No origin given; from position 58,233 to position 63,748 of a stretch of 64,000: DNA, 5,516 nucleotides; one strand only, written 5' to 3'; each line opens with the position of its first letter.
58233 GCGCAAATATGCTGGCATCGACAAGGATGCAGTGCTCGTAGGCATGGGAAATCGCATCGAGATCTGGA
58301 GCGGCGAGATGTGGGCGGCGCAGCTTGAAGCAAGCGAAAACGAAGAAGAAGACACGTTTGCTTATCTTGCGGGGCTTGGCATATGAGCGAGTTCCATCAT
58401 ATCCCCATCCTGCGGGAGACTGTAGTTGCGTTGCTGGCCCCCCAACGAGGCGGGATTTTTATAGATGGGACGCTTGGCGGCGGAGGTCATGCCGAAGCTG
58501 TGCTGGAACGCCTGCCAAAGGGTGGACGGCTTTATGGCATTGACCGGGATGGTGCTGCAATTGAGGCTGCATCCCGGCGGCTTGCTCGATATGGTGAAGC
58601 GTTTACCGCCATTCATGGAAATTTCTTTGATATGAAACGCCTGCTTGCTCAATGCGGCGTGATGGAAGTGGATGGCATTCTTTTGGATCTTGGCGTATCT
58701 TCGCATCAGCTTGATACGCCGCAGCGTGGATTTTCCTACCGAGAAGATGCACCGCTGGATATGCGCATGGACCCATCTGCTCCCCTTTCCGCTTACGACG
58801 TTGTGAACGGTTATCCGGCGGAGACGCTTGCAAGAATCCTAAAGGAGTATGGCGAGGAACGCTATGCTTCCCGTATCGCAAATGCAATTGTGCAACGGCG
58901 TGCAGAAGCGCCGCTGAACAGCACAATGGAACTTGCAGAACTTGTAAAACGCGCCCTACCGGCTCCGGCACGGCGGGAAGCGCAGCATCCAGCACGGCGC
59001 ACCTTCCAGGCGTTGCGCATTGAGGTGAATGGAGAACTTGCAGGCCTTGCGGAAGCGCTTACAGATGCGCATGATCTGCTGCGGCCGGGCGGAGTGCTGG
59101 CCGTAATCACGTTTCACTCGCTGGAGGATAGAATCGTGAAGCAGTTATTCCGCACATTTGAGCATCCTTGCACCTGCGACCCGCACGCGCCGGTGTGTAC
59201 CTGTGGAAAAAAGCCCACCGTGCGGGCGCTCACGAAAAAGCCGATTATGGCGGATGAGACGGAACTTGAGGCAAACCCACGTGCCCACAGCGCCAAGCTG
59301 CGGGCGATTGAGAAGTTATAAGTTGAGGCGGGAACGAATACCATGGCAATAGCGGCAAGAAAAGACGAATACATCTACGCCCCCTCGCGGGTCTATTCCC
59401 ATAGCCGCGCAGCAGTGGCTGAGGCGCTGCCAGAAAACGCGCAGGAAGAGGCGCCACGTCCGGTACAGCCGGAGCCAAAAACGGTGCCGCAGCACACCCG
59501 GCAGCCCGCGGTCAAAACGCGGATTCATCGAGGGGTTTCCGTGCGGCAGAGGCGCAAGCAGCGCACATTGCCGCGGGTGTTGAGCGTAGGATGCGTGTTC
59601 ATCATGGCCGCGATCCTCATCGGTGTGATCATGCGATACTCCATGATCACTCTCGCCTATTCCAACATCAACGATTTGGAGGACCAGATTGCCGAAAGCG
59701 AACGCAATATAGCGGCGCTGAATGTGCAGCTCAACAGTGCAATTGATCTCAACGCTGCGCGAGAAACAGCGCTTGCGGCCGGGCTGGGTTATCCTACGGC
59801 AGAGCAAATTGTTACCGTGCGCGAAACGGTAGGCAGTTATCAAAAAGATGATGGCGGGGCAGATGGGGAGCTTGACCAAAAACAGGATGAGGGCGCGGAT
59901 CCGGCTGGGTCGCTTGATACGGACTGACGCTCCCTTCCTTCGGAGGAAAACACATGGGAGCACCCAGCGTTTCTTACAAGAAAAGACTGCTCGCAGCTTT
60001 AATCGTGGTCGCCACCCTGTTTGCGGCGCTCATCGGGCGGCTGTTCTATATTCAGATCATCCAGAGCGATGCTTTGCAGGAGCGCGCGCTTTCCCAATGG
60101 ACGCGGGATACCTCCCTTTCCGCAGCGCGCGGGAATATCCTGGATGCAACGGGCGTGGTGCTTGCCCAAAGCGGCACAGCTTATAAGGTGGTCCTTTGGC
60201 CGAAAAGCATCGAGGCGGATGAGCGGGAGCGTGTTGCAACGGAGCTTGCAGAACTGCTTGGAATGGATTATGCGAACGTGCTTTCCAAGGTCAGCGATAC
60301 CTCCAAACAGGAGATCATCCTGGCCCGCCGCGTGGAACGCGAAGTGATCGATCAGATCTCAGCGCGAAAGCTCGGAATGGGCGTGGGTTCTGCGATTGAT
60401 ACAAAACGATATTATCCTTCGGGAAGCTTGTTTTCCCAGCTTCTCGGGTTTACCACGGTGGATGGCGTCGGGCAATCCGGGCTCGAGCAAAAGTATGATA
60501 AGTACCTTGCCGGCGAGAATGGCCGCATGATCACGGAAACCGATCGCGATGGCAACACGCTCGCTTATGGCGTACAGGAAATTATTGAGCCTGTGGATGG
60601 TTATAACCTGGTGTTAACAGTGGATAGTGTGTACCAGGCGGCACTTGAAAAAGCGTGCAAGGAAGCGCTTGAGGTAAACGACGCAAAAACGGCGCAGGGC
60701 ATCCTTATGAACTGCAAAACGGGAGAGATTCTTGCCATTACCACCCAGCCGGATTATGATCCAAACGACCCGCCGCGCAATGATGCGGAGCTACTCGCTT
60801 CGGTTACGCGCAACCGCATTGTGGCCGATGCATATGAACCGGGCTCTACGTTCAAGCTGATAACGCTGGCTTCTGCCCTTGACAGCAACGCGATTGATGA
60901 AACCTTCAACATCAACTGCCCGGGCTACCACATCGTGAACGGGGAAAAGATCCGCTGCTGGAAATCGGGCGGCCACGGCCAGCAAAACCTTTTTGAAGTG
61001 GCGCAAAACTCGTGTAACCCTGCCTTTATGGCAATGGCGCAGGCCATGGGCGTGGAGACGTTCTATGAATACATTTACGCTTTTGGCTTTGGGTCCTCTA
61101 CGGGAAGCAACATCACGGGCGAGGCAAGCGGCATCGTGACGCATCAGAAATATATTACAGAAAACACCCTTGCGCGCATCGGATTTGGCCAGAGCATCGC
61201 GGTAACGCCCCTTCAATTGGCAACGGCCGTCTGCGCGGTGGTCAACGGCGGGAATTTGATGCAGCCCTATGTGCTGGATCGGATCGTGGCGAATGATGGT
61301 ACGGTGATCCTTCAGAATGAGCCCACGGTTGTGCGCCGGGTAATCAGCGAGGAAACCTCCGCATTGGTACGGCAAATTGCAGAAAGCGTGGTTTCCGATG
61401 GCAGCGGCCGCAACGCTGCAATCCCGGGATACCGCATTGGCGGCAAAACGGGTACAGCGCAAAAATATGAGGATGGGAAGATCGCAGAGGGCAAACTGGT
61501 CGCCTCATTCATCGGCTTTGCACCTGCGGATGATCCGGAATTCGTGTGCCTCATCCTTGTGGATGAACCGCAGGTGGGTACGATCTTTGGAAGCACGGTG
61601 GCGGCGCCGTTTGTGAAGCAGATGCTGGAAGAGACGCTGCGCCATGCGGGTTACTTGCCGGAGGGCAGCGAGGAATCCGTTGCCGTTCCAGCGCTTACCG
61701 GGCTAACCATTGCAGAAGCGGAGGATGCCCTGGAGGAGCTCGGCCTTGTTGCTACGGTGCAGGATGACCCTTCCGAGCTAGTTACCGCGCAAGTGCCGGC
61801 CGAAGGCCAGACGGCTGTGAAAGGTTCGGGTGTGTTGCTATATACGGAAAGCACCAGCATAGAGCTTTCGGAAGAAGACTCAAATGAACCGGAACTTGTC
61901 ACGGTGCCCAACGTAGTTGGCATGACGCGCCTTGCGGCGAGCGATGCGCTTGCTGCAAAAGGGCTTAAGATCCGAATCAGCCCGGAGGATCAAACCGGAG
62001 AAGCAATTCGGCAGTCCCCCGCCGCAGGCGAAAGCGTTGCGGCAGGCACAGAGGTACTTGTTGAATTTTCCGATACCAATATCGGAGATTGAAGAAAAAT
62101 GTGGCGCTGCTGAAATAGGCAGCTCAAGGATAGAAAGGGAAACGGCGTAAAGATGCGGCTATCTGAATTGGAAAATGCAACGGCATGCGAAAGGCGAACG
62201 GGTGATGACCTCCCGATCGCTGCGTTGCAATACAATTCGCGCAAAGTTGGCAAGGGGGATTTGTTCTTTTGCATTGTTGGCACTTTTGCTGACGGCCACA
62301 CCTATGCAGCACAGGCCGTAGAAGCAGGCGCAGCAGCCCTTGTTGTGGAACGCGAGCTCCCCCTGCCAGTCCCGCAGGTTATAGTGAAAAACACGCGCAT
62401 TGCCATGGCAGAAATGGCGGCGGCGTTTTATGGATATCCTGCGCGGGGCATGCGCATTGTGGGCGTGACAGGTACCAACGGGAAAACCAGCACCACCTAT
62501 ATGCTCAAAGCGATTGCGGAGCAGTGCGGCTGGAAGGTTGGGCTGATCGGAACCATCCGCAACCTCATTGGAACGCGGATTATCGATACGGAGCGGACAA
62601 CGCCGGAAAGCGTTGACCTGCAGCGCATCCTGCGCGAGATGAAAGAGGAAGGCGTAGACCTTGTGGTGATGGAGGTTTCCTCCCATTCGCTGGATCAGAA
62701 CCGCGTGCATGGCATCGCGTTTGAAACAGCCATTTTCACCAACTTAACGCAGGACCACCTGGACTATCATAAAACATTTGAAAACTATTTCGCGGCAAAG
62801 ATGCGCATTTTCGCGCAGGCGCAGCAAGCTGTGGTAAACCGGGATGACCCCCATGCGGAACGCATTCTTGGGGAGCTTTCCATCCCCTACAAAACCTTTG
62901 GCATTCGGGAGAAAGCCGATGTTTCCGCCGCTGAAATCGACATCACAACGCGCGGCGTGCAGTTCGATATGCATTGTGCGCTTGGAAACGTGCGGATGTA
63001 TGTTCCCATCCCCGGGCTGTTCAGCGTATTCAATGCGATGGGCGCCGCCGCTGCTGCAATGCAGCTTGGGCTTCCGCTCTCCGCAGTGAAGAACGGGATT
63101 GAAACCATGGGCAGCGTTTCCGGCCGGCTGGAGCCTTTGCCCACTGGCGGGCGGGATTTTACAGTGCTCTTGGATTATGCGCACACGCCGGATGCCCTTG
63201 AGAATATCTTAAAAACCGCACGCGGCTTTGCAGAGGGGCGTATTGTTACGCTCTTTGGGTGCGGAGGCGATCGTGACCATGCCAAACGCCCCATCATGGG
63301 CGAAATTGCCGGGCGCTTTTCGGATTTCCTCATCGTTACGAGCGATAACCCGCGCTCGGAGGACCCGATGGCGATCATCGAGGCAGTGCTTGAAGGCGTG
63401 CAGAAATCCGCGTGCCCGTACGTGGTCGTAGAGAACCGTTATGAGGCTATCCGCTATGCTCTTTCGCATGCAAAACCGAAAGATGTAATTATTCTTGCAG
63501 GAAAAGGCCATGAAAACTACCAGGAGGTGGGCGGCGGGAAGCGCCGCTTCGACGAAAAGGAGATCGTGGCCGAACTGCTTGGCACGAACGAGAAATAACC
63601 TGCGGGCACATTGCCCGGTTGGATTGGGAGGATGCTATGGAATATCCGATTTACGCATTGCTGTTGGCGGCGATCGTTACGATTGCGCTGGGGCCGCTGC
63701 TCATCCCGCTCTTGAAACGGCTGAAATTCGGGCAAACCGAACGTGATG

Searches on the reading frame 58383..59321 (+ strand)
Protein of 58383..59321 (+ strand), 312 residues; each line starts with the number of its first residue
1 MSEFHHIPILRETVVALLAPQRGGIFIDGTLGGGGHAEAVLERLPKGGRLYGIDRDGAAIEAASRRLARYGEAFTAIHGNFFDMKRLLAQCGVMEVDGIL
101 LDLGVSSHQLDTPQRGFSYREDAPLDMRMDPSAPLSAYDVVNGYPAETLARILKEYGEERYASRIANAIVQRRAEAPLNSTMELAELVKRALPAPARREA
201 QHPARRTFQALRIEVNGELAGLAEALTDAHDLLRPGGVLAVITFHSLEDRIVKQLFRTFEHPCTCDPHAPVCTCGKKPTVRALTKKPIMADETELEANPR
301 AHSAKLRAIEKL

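Call 53: search_protein_families(library=pfam, proteins=[window:58383-59321:+], max_evalue=0.0001)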
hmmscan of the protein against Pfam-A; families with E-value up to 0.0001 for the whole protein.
window:58383-59321:+ (312 aa): 1 family
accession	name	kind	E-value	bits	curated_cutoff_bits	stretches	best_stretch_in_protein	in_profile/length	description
PF01795.25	Methyltransf_5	-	7.1e-119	397.3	27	1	3-311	1-308/309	MraW methylase family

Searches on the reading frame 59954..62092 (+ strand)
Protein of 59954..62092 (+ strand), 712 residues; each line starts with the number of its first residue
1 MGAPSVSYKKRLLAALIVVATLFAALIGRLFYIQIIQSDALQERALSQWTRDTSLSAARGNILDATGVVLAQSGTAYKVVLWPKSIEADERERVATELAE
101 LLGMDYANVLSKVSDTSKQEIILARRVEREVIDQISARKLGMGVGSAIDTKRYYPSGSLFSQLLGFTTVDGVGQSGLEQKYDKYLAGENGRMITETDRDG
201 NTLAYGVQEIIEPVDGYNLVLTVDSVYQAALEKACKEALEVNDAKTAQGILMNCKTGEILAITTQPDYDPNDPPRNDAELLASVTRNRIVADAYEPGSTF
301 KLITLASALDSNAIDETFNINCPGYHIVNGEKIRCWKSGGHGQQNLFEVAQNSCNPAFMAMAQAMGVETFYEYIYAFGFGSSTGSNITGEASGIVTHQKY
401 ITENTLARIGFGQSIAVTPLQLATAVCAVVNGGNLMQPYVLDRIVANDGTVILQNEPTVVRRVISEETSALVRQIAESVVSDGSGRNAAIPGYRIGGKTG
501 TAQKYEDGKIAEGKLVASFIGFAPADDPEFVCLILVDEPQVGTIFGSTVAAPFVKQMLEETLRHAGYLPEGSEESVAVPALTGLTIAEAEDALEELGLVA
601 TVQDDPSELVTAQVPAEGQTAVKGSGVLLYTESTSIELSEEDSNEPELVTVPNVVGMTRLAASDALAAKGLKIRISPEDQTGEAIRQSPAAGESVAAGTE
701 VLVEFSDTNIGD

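Call 53: search_protein_families(library=pfam, proteins=[window:59954-62092:+], max_evalue=0.0001)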
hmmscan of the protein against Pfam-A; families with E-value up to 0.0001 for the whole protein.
window:59954-62092:+ (712 aa): 4 families
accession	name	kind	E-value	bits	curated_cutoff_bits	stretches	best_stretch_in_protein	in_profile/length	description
PF00905.27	Transpeptidase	-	1.7e-77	261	22.1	1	250-559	4-299/299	Penicillin binding protein transpeptidase domain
PF03717.20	PBP_dimer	-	1.3e-23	84.7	24.4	1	56-203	3-176/180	Penicillin-binding Protein dimerisation domain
PF03793.24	PASTA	-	4.4e-23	81.4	23.2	2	649-706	1-63/64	PASTA domain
PF21922.1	PBP_dimer_2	-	8.7e-06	26.4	27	0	151-195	24-67/83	Penicillin binding protein A dimerisation domain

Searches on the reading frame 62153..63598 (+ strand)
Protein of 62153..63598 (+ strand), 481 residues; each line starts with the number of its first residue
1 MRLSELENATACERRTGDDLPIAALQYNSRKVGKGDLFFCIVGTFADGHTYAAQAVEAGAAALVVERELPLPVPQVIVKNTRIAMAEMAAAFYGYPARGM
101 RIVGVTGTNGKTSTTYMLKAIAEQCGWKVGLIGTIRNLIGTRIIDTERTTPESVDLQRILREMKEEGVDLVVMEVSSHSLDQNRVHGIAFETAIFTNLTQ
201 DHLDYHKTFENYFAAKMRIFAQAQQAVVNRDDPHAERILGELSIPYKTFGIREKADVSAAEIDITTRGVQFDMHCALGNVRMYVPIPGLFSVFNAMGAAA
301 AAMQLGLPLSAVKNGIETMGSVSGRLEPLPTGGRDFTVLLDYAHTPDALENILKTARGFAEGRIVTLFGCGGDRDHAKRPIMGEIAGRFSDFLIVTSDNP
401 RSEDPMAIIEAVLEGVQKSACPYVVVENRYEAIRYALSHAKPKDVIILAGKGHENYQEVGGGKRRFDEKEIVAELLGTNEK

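Call 53: search_protein_families(library=pfam, proteins=[window:62153-63598:+], max_evalue=0.0001)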
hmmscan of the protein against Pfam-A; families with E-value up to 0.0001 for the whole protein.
window:62153-63598:+ (481 aa): 3 families
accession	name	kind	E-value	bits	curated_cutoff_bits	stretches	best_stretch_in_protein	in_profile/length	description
PF08245.18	Mur_ligase_M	-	8.3e-55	186.3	24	1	105-302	1-200/200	Mur ligase middle domain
PF02875.26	Mur_ligase_C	-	9e-34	117.5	28.4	1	324-452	1-127/127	Mur ligase, glutamate ligase domain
PF01225.30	Mur_ligase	-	6.4e-09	36.5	21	1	22-93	2-95/95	Mur ligase family, catalytic domain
